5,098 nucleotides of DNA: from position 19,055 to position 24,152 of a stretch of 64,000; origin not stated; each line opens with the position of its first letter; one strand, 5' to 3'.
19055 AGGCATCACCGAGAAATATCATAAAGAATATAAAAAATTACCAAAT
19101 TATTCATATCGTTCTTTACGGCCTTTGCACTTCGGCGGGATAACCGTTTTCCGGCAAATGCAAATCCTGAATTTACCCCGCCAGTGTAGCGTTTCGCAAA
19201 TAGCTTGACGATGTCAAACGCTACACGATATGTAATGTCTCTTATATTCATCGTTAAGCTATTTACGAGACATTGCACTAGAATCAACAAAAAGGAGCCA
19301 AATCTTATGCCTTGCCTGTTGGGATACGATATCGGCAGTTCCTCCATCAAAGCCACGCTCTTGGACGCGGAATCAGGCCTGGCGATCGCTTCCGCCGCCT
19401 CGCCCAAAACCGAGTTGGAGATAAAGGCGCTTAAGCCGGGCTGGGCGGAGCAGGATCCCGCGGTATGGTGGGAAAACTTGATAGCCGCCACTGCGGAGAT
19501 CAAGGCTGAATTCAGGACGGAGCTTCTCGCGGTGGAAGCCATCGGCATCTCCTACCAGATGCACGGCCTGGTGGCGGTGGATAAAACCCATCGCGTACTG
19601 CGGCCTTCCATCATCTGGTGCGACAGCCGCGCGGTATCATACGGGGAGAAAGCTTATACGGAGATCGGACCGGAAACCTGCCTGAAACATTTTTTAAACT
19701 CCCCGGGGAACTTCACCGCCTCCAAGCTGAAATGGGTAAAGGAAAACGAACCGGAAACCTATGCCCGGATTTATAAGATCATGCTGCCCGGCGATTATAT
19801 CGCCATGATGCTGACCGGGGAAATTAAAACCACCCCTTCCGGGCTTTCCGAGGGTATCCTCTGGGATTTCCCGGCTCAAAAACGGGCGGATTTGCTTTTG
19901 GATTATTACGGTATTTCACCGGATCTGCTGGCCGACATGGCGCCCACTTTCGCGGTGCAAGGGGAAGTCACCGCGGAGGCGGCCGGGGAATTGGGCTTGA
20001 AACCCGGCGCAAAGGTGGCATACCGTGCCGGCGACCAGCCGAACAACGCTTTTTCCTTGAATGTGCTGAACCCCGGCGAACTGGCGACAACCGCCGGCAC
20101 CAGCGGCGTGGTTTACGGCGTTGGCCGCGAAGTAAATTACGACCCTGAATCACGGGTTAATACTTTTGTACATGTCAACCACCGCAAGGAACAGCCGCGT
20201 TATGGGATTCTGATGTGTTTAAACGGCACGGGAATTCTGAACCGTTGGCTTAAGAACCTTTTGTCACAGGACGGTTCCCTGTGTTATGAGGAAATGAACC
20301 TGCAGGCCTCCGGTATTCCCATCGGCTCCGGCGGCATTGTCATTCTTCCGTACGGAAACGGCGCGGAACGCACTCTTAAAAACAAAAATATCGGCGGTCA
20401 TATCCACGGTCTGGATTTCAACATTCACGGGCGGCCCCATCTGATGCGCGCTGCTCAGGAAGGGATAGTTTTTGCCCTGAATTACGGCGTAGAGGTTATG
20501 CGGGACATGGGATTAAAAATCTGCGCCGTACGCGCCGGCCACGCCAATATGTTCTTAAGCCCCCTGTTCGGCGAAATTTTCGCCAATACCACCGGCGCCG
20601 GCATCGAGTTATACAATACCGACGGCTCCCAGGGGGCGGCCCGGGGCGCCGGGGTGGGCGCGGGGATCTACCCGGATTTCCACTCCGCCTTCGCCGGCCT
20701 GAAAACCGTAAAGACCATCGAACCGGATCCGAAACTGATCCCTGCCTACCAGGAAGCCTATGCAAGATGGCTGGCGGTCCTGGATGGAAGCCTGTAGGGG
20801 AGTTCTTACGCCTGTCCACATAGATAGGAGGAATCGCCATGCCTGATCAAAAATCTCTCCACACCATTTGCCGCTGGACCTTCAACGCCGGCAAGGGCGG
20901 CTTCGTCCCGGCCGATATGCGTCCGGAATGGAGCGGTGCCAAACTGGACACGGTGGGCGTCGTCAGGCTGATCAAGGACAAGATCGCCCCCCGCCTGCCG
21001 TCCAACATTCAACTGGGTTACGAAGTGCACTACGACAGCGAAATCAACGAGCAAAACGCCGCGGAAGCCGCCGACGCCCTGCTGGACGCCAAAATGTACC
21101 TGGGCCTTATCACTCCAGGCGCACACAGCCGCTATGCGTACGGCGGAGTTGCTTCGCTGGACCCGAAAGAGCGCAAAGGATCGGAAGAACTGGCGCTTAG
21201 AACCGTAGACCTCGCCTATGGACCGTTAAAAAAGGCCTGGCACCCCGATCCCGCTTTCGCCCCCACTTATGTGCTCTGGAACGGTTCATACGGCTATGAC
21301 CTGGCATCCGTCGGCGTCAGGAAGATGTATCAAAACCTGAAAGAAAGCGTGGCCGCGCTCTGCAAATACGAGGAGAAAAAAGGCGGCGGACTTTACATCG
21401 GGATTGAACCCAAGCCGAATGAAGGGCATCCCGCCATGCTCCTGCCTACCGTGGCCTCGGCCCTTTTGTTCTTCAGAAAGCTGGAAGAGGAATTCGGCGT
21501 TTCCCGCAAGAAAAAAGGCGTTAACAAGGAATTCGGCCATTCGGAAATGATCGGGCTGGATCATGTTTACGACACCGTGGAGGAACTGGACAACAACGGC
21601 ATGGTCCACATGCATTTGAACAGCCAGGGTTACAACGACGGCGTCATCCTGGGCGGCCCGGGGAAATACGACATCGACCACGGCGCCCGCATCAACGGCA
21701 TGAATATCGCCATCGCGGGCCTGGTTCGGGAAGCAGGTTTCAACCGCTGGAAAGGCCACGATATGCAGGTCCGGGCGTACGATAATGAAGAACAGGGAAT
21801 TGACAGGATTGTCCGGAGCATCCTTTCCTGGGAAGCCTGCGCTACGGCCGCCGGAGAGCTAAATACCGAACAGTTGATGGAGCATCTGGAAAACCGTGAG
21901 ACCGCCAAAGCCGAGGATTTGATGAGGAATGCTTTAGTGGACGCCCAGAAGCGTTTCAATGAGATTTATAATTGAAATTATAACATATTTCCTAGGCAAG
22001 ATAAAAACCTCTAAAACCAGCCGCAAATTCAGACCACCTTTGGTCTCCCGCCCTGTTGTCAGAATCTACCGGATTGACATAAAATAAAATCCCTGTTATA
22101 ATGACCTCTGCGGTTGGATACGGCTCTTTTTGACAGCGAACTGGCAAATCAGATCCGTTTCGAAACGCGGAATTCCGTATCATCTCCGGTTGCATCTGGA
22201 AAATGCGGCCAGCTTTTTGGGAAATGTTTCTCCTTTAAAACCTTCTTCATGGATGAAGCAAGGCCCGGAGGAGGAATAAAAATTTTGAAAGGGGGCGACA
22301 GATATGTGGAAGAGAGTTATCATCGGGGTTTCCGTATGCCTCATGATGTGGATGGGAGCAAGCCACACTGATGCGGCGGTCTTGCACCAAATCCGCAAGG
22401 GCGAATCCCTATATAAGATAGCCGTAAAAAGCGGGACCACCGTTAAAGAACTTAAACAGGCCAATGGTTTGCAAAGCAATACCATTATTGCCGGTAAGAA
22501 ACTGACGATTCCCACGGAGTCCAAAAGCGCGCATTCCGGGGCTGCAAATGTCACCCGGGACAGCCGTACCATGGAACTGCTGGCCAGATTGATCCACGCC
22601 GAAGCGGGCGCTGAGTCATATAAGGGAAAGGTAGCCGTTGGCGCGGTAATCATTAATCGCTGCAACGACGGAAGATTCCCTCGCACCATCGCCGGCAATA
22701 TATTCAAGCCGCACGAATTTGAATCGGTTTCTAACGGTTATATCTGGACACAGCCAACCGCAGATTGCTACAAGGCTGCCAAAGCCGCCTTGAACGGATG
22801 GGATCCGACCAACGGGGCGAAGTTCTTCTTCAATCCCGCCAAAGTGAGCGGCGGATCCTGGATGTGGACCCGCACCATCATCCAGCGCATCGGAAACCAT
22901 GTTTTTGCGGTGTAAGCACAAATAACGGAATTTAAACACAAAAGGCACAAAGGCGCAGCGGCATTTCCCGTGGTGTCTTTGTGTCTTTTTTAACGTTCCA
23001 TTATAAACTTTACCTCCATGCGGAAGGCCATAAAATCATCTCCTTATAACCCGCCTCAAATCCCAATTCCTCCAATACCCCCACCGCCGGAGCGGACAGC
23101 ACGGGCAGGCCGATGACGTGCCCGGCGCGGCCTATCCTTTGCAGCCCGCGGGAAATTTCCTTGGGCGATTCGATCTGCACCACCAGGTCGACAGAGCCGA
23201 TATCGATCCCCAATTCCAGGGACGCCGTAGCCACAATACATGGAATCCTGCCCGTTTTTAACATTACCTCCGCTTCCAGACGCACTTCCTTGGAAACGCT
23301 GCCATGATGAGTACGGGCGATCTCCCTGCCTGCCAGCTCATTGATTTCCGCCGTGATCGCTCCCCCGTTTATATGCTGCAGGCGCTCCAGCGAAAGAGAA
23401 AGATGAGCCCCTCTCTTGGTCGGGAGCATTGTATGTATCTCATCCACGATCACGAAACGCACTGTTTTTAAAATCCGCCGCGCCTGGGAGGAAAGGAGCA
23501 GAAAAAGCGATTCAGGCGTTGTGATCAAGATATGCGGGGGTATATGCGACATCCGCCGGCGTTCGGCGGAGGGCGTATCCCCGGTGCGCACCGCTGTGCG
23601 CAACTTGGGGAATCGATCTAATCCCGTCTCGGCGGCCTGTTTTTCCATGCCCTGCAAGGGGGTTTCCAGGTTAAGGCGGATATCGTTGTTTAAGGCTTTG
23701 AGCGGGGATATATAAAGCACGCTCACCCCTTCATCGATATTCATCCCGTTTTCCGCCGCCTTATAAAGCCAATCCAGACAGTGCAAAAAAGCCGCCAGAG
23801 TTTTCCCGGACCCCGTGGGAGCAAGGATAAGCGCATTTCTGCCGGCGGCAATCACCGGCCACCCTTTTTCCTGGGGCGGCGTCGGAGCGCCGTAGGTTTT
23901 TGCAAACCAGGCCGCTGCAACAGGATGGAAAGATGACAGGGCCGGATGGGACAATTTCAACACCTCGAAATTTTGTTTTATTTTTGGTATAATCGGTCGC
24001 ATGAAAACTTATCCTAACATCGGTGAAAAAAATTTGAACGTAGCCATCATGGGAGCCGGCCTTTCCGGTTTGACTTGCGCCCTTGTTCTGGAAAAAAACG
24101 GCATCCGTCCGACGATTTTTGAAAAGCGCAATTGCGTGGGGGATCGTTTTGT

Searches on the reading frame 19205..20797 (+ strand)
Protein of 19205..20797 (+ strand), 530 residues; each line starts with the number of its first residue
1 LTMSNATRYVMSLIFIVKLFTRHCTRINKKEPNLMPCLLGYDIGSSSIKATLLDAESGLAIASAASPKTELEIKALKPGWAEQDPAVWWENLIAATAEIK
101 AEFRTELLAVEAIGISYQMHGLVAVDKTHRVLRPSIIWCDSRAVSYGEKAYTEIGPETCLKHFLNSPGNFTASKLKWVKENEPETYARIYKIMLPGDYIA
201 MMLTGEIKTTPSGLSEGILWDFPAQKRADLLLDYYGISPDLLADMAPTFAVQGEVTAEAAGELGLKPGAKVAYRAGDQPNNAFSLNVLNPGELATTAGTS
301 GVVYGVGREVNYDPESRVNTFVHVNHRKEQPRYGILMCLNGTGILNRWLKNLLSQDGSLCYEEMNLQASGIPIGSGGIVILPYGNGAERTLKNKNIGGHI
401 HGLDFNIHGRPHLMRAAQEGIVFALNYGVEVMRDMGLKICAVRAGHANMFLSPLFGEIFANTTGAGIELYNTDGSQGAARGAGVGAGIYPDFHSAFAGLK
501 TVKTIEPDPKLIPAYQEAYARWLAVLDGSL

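Call 34: search_protein_families(library=pfam, proteins=[window:19205-20797:+])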
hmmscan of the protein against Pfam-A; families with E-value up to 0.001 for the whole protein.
window:19205-20797:+ (530 aa): 2 families
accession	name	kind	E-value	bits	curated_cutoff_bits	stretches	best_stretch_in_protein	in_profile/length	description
PF00370.27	FGGY_N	-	8.7e-44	150.4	28.8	1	38-282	2-243/245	FGGY family of carbohydrate kinases, N-terminal domain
PF02782.22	FGGY_C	-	3.2e-11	43.8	27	1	294-482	2-190/198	FGGY family of carbohydrate kinases, C-terminal domain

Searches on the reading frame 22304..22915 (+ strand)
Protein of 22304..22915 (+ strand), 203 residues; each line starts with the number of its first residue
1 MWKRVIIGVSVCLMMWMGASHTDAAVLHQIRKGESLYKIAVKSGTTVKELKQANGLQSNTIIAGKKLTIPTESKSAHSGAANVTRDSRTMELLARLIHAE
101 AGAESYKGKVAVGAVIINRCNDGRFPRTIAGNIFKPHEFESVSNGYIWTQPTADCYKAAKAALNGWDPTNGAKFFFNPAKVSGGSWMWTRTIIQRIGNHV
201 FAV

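Call 34: search_protein_families(library=pfam, proteins=[window:22304-22915:+])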
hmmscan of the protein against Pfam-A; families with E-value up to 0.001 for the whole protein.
window:22304-22915:+ (203 aa): 2 families
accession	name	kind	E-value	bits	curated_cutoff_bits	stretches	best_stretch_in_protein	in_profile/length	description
PF07486.17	Hydrolase_2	-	7.6e-31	107.2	27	1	104-202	2-100/100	Cell Wall Hydrolase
PF01476.26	LysM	-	1.3e-13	51.1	20.9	1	28-70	1-43/43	LysM domain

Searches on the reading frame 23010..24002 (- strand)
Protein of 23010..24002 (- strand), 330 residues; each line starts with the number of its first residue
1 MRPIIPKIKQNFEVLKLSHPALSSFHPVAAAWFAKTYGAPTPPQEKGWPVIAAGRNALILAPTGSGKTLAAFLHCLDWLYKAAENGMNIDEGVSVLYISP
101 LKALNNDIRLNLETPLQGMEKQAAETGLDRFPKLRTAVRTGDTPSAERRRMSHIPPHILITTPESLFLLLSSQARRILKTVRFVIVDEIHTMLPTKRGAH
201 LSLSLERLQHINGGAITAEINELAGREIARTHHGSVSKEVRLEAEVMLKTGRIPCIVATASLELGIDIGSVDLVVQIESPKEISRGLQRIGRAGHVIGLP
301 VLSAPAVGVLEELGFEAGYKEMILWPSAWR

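Call 34: search_protein_families(library=pfam, proteins=[window:23010-24002:-])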
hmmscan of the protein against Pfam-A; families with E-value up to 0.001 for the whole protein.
window:23010-24002:- (330 aa): 3 families
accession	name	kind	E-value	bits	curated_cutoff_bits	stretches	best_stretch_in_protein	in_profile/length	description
PF00270.35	DEAD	-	4e-29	101.9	26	1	41-209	1-146/167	DEAD/DEAH box helicase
PF00271.37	Helicase_C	-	5.1e-13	49.7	23.5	1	229-295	42-108/110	Helicase conserved C-terminal domain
PF04851.21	ResIII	-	5.8e-05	23.5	22.5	1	55-192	24-137/164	Type III restriction enzyme, res subunit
